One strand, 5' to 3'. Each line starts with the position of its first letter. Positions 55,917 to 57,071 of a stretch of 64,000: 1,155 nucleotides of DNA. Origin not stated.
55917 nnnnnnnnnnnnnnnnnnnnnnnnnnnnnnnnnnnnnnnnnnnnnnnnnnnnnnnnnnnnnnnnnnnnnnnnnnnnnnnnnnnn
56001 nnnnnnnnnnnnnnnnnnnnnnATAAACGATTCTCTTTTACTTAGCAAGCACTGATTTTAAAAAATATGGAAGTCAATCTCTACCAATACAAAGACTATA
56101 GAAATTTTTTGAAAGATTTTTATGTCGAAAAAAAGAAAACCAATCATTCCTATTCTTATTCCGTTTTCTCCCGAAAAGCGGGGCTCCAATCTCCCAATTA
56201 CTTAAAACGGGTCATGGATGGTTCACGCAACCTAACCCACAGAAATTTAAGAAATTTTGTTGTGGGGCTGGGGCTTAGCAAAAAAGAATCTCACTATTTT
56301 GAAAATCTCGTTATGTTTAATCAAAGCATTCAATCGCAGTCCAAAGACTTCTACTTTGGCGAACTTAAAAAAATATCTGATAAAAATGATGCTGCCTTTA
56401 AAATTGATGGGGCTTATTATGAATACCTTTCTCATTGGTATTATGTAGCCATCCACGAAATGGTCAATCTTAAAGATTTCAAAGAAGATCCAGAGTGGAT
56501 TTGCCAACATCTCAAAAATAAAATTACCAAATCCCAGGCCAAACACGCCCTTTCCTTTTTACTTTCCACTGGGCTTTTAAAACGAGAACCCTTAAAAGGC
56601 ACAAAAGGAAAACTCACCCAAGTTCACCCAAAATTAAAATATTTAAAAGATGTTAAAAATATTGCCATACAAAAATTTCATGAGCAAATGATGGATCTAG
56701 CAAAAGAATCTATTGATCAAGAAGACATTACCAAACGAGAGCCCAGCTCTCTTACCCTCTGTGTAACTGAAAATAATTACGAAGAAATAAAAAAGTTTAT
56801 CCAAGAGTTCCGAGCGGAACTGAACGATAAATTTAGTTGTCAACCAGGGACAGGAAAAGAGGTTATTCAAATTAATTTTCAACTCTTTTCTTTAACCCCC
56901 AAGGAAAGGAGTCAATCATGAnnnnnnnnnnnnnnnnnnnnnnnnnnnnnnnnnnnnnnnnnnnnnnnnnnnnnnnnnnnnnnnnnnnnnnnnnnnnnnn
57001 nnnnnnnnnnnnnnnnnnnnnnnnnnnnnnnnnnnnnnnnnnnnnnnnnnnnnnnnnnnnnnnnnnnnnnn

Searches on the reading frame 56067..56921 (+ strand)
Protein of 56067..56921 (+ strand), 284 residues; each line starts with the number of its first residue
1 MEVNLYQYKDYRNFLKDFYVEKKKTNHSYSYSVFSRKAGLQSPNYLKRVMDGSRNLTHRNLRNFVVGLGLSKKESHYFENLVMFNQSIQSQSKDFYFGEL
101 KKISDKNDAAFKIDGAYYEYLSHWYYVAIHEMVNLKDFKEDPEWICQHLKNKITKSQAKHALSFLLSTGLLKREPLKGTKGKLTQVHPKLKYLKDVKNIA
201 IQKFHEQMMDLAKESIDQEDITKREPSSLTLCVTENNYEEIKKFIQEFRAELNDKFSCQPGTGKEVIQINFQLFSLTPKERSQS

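Call 17: search_protein_families(library=pfam, proteins=[window:56067-56921:+], max_evalue=0.01)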
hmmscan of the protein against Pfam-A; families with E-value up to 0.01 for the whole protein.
window:56067-56921:+ (284 aa): 1 family
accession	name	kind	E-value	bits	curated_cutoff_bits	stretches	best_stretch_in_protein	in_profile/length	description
PF14394.12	DUF4423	-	1.5e-39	135.9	30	1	108-276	5-165/165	Domain of unknown function (DUF4423)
